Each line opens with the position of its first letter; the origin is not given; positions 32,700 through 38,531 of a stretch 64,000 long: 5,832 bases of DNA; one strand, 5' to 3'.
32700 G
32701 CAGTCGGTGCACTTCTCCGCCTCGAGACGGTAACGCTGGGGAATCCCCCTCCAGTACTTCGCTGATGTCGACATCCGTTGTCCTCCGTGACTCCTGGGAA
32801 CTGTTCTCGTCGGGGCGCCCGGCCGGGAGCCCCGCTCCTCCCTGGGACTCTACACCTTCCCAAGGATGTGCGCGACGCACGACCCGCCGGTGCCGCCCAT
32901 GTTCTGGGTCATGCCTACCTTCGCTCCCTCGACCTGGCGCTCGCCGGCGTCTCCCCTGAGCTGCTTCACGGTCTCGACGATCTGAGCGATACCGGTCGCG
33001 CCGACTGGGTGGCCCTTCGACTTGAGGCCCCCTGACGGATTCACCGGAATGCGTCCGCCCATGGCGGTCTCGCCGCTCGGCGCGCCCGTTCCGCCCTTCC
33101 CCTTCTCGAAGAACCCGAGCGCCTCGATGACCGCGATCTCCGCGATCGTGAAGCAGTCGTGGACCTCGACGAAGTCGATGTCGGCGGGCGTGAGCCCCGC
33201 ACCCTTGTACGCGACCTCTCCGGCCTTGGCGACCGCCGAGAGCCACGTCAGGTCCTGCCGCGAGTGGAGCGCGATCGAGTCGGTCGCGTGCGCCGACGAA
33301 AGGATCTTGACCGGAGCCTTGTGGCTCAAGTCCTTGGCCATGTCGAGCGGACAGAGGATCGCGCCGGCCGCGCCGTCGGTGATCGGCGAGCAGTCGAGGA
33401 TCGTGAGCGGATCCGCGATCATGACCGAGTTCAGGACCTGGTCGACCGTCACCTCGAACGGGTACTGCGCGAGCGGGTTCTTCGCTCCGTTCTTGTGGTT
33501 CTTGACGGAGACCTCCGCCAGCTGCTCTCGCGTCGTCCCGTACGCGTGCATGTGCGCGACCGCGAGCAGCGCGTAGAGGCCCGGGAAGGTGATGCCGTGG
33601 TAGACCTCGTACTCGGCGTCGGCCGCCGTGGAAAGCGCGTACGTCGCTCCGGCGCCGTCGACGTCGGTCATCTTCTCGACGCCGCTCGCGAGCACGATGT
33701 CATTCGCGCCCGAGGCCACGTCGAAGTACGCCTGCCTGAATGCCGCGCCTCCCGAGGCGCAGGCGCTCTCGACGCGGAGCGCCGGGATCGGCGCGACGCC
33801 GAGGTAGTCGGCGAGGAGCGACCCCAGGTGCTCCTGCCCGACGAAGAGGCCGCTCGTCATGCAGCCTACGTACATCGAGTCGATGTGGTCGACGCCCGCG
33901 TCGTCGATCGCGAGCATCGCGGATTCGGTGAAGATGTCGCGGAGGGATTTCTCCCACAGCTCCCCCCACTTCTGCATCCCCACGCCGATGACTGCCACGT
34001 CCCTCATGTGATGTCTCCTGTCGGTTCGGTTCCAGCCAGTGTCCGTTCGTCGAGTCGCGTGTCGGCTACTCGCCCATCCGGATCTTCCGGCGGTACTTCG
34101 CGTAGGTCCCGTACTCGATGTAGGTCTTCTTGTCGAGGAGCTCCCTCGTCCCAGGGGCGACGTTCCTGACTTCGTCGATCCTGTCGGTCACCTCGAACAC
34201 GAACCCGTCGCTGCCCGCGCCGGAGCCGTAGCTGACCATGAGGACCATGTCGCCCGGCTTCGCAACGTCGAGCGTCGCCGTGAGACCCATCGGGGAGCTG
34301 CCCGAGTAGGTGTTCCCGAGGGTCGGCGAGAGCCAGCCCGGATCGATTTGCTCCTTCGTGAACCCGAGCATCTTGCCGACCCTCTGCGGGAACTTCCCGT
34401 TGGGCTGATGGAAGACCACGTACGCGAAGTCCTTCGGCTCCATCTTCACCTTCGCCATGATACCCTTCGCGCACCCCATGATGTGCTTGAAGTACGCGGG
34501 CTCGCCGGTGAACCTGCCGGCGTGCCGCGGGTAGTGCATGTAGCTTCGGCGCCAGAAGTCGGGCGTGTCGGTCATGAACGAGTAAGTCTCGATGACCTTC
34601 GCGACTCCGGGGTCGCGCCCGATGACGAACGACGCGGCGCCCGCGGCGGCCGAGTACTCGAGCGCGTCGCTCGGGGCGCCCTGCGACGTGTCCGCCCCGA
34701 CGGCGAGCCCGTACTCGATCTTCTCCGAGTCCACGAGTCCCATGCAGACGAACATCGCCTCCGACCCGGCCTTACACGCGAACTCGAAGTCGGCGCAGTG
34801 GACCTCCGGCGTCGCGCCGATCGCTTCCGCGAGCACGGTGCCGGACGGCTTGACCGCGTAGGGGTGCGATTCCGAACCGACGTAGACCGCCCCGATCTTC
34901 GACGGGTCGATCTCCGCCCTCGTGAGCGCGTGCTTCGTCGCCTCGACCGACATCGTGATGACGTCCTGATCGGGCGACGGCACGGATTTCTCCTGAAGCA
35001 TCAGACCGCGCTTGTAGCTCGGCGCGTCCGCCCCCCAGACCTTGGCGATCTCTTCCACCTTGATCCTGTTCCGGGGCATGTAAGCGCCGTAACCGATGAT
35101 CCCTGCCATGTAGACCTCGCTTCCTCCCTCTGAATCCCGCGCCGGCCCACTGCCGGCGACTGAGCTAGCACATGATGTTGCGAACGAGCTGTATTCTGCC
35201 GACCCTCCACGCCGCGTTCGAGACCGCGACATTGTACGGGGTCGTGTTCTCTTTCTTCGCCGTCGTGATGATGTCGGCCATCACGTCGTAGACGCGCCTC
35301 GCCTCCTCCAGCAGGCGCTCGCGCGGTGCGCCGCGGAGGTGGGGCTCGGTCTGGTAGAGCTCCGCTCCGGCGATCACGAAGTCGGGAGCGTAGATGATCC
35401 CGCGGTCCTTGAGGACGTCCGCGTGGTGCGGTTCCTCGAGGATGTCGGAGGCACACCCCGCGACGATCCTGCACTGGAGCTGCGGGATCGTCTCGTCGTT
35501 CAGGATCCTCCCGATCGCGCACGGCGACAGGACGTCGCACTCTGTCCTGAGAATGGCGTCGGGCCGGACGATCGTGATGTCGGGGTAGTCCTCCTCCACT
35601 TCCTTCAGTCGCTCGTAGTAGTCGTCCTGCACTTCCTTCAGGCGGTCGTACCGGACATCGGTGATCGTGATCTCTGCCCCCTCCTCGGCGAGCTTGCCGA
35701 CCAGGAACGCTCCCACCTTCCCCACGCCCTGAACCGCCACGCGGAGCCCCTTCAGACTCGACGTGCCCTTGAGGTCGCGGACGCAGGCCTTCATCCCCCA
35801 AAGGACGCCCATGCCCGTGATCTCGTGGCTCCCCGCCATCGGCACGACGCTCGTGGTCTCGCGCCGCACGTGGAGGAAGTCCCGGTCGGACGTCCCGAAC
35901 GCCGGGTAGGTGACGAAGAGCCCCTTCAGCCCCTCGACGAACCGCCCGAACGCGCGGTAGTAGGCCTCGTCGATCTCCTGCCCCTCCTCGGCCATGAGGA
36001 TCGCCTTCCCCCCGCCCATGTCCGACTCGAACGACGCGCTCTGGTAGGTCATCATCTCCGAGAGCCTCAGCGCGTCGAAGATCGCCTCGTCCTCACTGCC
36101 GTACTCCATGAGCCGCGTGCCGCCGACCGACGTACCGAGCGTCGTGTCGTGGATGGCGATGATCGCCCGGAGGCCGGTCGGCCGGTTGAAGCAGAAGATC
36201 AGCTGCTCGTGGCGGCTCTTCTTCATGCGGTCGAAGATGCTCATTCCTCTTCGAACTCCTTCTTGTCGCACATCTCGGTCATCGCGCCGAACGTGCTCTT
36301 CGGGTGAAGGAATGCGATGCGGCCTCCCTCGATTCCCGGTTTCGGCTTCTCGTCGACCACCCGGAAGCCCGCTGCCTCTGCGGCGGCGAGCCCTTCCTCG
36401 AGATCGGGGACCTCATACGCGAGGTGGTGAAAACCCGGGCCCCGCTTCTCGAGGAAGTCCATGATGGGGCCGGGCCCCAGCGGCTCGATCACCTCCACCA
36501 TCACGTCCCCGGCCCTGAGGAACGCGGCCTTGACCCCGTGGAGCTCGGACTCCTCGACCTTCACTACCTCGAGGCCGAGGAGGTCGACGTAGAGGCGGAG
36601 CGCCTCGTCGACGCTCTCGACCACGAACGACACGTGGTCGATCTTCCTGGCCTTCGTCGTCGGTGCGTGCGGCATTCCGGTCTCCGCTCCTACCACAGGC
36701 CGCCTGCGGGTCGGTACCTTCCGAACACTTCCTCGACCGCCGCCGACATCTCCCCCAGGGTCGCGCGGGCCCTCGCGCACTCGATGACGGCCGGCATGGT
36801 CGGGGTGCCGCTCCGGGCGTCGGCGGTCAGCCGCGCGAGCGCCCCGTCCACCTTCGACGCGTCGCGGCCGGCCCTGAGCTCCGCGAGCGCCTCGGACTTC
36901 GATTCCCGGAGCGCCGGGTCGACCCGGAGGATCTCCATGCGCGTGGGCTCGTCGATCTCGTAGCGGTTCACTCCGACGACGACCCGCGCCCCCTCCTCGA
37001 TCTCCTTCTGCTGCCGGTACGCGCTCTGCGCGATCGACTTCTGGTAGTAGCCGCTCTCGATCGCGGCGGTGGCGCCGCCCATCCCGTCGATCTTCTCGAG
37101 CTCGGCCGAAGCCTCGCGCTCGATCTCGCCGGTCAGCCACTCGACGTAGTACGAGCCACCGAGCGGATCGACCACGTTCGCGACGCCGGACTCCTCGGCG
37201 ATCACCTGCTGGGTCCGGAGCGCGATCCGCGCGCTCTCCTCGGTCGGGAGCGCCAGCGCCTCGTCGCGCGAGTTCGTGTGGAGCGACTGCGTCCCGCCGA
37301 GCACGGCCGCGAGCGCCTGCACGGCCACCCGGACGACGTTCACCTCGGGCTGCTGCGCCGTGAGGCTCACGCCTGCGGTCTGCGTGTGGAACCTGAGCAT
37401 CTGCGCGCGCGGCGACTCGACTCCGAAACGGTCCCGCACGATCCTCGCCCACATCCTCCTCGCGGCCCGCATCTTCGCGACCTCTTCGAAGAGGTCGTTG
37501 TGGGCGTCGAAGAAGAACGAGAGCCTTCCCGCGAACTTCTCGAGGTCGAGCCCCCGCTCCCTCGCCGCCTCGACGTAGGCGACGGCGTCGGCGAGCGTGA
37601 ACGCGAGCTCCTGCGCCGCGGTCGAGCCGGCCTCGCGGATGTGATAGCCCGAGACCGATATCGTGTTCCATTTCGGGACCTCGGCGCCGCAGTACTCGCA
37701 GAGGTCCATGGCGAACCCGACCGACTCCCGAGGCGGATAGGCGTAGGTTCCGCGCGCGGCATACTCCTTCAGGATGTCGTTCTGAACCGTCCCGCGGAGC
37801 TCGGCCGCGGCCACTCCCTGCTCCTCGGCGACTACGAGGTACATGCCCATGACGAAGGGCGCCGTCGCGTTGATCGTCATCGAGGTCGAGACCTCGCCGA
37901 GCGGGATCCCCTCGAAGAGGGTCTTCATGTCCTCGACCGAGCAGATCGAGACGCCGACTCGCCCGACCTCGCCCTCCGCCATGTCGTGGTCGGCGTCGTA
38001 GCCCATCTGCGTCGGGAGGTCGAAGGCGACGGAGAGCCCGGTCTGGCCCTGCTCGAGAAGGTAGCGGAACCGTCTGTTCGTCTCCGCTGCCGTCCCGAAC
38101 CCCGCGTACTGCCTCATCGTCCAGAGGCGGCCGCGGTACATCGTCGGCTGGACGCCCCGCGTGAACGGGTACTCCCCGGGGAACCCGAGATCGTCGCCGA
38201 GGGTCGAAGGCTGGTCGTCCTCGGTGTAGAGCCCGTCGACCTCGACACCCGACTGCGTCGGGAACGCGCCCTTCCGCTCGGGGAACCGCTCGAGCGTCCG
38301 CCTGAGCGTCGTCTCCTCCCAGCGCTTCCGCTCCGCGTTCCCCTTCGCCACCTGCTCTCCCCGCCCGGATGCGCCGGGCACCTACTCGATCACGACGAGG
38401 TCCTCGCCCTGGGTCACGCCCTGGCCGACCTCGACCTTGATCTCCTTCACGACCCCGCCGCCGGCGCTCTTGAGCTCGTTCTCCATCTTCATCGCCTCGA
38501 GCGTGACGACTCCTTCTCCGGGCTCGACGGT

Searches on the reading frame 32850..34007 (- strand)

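Call 43: search_protein_families(library=pfam, proteins=[window:32850-34007:-], max_evalue=0.00001)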
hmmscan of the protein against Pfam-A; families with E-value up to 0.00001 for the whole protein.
window:32850-34007:- (385 aa): 3 families
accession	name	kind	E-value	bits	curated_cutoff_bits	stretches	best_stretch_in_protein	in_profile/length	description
PF22691.2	Thiolase_C_1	-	2.2e-48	164.1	28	1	240-384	2-144/144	Thiolase C-terminal domain-like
PF00108.29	Thiolase_N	-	1.2e-23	84.3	26.4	1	9-220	6-258/260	Thiolase, N-terminal domain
PF02803.24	Thiolase_C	-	3.1e-10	40.2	27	1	257-365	22-112/123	Thiolase, C-terminal domain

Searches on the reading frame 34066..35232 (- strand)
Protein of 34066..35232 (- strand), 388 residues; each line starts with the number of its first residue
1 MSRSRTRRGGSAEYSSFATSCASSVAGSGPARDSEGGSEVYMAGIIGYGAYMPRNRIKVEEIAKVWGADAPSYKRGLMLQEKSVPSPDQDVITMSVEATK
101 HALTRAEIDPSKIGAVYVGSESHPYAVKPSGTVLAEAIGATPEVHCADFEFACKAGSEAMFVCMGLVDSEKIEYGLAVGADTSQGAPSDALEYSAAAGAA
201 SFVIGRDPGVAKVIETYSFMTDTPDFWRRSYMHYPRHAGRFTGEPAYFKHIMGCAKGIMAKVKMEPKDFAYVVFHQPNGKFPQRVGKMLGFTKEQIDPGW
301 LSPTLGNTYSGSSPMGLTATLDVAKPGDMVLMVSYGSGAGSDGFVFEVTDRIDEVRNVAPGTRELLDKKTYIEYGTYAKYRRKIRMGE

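Call 43: search_protein_families(library=pfam, proteins=[window:34066-35232:-], max_evalue=0.00001)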
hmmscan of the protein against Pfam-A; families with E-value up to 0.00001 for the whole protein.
window:34066-35232:- (388 aa): 2 families
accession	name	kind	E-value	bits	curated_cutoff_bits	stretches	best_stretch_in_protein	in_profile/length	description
PF08541.16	ACP_syn_III_C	-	1.3e-10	41.7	26.6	1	260-346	2-88/90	3-Oxoacyl-[acyl-carrier-protein (ACP)] synthase III C terminal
PF01154.23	HMG_CoA_synt_N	-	7.1e-08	33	25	1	43-206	5-171/174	Hydroxymethylglutaryl-coenzyme A synthase N terminal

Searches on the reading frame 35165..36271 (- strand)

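Call 43: search_protein_families(library=pfam, proteins=[window:35165-36271:-], max_evalue=0.00001)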
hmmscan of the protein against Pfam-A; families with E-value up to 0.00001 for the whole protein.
window:35165-36271:- (368 aa): 2 families
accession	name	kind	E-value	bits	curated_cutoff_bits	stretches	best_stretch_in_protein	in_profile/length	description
PF00208.27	ELFV_dehydrog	-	4.5e-14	53.2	23.4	1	148-299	6-168/241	Glutamate/Leucine/Phenylalanine/Valine dehydrogenase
PF02812.23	ELFV_dehydrog_N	-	1.3e-13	51.2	25.3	1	31-138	14-126/129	Glu/Leu/Phe/Val dehydrogenase, dimerisation domain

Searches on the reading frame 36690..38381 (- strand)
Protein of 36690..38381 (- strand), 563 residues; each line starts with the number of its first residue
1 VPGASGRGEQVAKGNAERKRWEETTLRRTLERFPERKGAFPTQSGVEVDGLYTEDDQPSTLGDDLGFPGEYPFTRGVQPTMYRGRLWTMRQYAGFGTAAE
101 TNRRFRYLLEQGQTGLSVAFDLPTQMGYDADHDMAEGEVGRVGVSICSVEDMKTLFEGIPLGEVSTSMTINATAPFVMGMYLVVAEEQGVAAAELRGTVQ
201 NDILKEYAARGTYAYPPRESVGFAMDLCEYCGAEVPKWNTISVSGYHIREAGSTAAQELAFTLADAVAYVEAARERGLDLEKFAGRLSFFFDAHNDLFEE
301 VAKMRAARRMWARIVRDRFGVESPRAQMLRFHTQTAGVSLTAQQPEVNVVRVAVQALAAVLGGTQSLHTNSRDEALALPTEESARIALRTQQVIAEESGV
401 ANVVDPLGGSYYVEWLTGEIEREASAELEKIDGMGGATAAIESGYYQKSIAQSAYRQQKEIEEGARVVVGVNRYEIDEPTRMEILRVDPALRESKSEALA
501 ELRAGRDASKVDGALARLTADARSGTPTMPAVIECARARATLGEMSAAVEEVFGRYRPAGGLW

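Call 43: search_protein_families(library=pfam, proteins=[window:36690-38381:-], max_evalue=0.00001)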
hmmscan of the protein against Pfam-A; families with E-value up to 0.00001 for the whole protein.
window:36690-38381:- (563 aa): 1 family
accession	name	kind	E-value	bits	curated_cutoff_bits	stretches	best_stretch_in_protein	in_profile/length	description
PF01642.28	MM_CoA_mutase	-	2e-225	749.7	22.1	1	42-554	2-512/512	Methylmalonyl-CoA mutase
